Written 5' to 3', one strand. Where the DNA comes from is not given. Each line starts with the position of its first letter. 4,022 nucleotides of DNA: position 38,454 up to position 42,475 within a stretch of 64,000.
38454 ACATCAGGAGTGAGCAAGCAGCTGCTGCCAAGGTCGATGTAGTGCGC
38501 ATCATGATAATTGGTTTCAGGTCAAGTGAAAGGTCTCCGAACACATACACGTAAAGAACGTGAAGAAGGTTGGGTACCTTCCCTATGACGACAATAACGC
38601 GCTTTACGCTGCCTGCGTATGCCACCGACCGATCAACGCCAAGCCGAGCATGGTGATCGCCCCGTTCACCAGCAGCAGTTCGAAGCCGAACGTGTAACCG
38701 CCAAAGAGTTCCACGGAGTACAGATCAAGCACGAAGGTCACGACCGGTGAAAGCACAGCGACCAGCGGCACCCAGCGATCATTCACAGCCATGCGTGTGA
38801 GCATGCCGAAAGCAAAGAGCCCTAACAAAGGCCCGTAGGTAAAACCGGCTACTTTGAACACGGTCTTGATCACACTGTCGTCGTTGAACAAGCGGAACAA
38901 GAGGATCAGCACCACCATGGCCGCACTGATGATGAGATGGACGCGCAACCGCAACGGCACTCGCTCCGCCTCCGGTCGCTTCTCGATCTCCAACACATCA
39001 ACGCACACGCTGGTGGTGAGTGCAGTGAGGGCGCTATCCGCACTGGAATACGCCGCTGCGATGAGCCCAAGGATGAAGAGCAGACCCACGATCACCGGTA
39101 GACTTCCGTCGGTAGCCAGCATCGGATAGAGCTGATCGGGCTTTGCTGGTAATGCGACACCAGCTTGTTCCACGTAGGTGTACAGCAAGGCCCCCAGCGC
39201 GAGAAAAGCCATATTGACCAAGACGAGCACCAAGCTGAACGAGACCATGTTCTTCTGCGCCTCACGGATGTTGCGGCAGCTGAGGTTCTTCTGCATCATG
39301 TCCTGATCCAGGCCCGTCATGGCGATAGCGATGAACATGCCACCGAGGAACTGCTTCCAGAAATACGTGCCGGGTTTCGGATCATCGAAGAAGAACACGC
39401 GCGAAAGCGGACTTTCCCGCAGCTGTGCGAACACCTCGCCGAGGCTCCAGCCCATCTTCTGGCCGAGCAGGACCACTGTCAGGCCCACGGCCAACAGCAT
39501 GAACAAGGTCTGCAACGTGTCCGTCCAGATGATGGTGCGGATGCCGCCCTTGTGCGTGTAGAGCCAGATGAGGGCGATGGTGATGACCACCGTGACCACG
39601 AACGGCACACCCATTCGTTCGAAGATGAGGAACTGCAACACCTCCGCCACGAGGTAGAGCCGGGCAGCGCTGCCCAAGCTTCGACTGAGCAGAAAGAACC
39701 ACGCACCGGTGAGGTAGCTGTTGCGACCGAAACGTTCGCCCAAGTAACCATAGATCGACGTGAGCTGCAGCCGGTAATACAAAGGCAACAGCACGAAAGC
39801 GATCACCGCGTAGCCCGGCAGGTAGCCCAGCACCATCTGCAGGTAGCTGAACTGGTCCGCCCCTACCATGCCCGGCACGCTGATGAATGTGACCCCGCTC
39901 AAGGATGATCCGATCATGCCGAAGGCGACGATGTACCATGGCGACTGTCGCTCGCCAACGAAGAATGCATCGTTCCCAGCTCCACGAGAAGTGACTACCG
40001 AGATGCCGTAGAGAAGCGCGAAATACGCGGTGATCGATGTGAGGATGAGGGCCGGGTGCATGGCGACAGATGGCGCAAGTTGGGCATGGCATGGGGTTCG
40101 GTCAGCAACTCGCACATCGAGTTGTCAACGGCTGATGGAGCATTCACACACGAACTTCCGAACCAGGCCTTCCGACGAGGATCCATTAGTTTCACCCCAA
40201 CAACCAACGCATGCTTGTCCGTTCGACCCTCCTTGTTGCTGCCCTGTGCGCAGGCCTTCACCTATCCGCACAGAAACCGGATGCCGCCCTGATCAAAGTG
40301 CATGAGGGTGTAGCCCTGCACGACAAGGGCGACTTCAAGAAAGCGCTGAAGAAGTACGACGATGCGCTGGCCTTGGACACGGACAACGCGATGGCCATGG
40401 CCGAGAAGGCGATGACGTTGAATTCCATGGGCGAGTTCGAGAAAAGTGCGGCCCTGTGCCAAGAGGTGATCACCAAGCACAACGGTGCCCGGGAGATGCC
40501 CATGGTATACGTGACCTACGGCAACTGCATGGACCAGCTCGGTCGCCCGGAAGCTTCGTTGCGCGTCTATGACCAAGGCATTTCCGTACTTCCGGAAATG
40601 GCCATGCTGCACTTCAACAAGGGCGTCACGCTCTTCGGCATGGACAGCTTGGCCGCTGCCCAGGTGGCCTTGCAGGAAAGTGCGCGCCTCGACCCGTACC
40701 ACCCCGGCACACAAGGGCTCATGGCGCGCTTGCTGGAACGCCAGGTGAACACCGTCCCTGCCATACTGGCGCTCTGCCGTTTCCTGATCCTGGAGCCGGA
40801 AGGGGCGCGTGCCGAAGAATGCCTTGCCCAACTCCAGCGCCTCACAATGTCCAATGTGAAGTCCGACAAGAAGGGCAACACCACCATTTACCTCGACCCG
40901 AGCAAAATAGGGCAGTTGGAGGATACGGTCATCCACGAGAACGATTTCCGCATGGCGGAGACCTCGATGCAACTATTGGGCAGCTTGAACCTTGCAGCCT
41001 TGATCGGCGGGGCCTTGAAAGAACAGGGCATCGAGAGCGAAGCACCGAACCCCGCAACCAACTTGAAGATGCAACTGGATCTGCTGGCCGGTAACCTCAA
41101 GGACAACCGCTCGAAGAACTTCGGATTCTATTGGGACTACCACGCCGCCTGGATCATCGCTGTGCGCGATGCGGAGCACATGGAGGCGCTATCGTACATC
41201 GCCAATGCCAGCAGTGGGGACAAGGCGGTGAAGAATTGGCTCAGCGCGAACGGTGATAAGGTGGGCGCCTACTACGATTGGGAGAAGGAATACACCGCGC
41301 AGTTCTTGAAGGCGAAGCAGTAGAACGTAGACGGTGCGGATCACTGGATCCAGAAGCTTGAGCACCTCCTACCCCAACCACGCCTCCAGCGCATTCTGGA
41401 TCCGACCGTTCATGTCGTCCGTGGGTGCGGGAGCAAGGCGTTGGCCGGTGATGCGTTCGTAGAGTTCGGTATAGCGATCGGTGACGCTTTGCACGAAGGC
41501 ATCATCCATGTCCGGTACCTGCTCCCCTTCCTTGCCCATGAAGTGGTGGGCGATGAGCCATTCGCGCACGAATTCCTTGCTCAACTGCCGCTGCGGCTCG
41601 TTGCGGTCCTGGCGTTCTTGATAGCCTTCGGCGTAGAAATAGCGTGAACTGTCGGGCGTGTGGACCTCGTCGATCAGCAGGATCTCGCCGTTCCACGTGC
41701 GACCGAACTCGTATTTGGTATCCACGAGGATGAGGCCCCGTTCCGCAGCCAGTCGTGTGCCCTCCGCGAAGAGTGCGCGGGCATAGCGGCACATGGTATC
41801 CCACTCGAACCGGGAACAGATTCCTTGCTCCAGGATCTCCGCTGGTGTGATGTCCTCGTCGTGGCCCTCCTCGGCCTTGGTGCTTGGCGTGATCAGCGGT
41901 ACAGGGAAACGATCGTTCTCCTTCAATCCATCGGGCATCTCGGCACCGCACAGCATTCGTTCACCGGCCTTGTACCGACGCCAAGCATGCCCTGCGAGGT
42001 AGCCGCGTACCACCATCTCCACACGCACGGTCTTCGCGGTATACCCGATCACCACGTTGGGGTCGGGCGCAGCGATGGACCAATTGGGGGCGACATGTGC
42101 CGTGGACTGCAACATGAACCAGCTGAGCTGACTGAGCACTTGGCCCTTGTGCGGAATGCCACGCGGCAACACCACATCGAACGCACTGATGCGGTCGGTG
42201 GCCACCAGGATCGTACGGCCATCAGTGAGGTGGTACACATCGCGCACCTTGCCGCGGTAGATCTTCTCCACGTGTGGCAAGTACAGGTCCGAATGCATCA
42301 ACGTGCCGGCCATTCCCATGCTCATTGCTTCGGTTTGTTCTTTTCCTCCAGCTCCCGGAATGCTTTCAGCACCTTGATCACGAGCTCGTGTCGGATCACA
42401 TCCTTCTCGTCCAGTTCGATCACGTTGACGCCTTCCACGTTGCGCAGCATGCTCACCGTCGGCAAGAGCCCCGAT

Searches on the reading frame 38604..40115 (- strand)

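Call 21: search_protein_families(library=pfam, proteins=[window:38604-40115:-], max_evalue=0.0001)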
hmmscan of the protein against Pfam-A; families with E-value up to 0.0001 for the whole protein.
window:38604-40115:- (503 aa): 1 family
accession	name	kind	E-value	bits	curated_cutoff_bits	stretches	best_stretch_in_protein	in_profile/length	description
PF00474.23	SSF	-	1.3e-22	80.8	22.8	1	51-439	1-390/406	Sodium:solute symporter family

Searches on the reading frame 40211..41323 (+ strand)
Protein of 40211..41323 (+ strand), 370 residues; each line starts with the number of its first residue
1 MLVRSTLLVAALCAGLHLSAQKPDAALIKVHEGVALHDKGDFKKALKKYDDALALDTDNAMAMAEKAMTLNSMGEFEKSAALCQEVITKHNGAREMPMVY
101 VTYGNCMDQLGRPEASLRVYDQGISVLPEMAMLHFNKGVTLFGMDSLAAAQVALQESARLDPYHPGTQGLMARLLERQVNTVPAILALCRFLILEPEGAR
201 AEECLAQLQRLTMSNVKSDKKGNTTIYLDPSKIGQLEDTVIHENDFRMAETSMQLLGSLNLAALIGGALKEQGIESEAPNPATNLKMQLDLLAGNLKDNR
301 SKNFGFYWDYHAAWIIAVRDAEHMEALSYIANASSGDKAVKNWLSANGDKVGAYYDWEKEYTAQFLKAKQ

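Call 21: search_protein_families(library=pfam, proteins=[window:40211-41323:+], max_evalue=0.0001)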
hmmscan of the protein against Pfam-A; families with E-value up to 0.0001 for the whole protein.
window:40211-41323:+ (370 aa): 11 families
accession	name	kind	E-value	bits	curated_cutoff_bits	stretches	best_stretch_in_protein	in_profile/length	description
PF07719.23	TPR_2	-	4.9e-12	45.4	27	0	31-59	6-34/34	Tetratricopeptide repeat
PF00515.34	TPR_1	-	1.9e-09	37.4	27.8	0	33-56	8-31/34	Tetratricopeptide repeat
PF13432.12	TPR_16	-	3.2e-08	34.3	32.7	0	35-90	6-61/65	Tetratricopeptide repeat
PF13414.12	TPR_11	-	1.3e-07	31.6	26.8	0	35-60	3-28/42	TPR repeat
PF13428.12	TPR_14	-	3.3e-07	30.8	23.5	0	35-67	10-42/44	Tetratricopeptide repeat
PF13424.12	TPR_12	-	6.3e-07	29.9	30.1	0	62-127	5-75/77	Tetratricopeptide repeat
PF13181.12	TPR_8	-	1.8e-06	28.1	25.7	0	33-58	8-33/34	Tetratricopeptide repeat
PF14559.12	TPR_19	-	1.9e-06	28.5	25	0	37-88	2-53/68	Tetratricopeptide repeat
PF24575.1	TPR_Slam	-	4.3e-05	24.3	35.2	0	21-72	42-93/104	Surface lipoprotein assembly modifier, N-terminal TPR repeats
PF13431.12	TPR_17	-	7.7e-05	23.1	24.4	0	49-78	2-31/34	Tetratricopeptide repeat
PF13371.12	TPR_9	-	8.5e-05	22.9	35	0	112-173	10-66/73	Tetratricopeptide repeat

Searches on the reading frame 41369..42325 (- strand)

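Call 21: search_protein_families(library=pfam, proteins=[window:41369-42325:-], max_evalue=0.0001)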
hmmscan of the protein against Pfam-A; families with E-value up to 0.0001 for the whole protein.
window:41369-42325:- (318 aa): 1 family
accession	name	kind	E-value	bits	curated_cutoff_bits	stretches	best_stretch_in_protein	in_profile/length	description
PF01259.24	SAICAR_synt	-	2e-67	227.8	20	1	21-260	1-222/233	SAICAR synthetase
